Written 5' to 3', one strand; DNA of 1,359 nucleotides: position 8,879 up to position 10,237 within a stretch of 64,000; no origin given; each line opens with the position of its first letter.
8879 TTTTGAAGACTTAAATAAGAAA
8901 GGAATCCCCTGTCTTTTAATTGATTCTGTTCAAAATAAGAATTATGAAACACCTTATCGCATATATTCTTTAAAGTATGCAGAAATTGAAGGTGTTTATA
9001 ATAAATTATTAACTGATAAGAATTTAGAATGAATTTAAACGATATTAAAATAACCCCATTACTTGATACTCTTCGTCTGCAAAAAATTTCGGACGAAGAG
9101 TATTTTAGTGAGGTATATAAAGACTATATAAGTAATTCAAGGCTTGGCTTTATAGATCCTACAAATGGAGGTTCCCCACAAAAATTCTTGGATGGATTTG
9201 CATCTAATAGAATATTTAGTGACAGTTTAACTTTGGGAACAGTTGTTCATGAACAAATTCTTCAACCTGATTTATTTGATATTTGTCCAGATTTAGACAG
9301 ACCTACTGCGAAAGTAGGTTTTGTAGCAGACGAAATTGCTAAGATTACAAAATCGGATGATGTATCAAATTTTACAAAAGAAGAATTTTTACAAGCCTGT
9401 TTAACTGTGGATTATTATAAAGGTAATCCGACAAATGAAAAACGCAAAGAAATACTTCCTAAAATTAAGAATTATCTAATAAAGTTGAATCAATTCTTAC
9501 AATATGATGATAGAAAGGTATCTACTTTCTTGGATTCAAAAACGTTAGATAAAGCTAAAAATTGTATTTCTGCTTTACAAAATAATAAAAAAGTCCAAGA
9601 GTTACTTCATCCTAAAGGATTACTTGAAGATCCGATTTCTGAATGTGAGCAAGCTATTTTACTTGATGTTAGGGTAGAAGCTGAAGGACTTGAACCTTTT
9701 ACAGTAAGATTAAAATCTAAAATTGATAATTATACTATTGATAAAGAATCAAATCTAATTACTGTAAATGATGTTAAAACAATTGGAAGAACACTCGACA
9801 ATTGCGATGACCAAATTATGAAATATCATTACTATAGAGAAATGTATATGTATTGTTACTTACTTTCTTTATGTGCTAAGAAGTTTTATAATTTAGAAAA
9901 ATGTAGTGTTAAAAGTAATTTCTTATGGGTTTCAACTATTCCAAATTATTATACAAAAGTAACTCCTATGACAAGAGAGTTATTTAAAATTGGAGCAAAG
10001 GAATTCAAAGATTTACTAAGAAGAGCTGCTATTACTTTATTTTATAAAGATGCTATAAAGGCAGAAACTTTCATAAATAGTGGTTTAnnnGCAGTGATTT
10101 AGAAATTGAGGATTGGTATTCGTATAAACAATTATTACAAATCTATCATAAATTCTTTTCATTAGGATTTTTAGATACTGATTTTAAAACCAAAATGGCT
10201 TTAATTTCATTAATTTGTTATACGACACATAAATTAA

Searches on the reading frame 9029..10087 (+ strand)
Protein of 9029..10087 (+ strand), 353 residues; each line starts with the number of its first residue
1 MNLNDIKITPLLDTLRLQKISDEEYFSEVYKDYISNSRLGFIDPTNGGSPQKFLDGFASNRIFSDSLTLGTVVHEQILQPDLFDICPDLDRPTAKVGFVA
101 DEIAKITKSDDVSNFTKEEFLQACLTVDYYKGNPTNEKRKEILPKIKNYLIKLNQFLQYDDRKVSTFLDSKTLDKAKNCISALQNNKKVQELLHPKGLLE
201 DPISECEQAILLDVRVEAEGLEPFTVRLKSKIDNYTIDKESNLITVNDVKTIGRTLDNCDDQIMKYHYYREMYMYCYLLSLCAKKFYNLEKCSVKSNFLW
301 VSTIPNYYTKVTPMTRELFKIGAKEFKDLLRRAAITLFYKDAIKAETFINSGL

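Call 10: search_protein_families(library=pfam, proteins=[window:9029-10087:+], max_evalue=0.01)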
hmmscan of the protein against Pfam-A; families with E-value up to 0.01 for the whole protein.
window:9029-10087:+ (353 aa): 0 families

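Call 80: search_protein_families(library=phrogs, proteins=[window:9029-10087:+], max_evalue=0.001)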
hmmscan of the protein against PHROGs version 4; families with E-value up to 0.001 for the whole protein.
window:9029-10087:+ (353 aa): 2 families
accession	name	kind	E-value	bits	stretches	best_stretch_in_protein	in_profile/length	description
phrog_412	-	DNA, RNA and nucleotide metabolism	1.6e-19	71.5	1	18-332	142-380/440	exonuclease VIII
phrog_607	-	DNA, RNA and nucleotide metabolism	0.0006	19.1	1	64-333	623-847/883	exonuclease VII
